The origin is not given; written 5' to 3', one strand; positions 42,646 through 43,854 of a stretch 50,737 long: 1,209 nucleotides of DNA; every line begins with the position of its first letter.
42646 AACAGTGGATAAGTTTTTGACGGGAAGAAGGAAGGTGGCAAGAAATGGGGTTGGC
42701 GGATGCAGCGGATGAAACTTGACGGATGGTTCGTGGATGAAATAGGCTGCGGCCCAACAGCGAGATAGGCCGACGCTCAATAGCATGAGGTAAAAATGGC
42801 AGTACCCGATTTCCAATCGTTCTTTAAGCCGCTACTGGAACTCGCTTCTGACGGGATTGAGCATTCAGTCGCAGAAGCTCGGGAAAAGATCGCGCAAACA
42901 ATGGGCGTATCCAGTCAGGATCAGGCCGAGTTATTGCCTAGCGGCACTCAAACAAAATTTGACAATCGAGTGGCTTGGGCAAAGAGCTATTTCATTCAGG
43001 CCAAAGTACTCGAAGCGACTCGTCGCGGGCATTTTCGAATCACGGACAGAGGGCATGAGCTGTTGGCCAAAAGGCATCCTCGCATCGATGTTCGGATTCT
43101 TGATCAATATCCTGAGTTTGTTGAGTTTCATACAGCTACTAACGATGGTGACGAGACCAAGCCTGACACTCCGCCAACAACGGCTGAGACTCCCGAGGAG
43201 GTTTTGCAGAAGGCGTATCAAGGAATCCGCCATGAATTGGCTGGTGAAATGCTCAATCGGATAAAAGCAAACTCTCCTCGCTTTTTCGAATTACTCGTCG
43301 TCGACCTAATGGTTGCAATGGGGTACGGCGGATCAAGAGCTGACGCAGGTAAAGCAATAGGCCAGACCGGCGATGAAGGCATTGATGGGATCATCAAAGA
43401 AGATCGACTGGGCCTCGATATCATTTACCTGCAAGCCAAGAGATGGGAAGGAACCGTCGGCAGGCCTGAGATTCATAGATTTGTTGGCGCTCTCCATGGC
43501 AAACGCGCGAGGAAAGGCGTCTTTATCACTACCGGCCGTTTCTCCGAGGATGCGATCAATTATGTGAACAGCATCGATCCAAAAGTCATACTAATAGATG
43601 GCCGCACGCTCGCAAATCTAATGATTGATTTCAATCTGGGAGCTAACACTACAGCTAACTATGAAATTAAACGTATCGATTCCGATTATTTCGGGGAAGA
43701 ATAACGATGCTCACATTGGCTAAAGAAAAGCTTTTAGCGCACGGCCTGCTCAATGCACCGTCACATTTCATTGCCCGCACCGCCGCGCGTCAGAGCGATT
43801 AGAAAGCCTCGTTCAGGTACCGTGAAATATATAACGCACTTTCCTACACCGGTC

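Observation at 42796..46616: Candidate uncharacterised defence cassette: Mrr nuclease + SIR2-(TIR/NDT-like)-HEPN fusion + second Rx4H protein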

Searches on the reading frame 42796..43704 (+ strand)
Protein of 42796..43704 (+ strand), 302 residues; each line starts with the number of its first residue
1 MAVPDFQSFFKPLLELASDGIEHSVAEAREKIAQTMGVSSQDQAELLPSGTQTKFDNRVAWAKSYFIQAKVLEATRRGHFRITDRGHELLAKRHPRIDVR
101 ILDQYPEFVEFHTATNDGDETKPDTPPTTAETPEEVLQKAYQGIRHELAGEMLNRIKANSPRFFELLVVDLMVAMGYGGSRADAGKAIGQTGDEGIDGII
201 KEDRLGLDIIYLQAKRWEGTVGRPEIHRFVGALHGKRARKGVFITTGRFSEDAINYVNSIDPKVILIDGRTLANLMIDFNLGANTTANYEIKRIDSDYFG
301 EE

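Call 3: search_protein_families(library=pfam, proteins=[window:42796-43704:+], max_evalue=1)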
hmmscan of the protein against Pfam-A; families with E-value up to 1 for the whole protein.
window:42796-43704:+ (302 aa): 5 families
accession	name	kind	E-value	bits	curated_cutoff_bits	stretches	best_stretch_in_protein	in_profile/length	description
PF04471.18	Mrr_cat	-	1.3e-34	119.2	21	1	157-276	2-115/115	Restriction endonuclease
PF14338.12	Mrr_N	-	1.4e-29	102.5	29.5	1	6-91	1-86/87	Mrr N-terminal domain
PF22722.2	NA-iREase1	-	7.7e-07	29.5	27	1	190-270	21-102/106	NACHT-associated inactive Restriction Endonuclease 1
PF13156.12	Mrr_cat_2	-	1.9e-06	28.2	22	1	190-280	26-118/127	Restriction endonuclease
PF08946.15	Osmo_CC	-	0.027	15.2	24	0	11-34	7-30/46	Osmosensory transporter coiled coil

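Call 4: search_protein_families(library=padloc, proteins=[window:42796-43704:+], max_evalue=1)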
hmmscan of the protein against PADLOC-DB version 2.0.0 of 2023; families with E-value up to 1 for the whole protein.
window:42796-43704:+ (302 aa): 7 families
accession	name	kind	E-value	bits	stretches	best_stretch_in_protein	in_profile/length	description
PDLC03657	mREase_IV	-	1e-88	295.7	1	1-300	1-315/317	Type IV methyl-directed restriction enzyme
PDLC04796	PDC-S02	-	2.9e-23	80.4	1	114-301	198-381/390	-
PDLC04819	PDC-S02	-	1.8e-17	61.6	1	129-278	165-308/334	-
PDLC04806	PDC-S02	-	2.8e-14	51.1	1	135-277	161-301/324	-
PDLC03663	mREase_IV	-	7.2e-07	26.2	1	160-277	413-524/544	Type IV methyl-directed restriction enzyme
PDLC04815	PDC-S02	-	1.5e-06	25.8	1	153-272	198-314/346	-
PDLC03206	mREase_II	-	0.00052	16.7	1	213-275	333-395/434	Type II methyl-directed restriction enzyme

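Call 5: search_protein_families(library=ncbifam, proteins=[window:42796-43704:+], max_evalue=1)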
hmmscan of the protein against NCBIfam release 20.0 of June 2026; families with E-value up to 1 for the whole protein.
window:42796-43704:+ (302 aa): 0 families
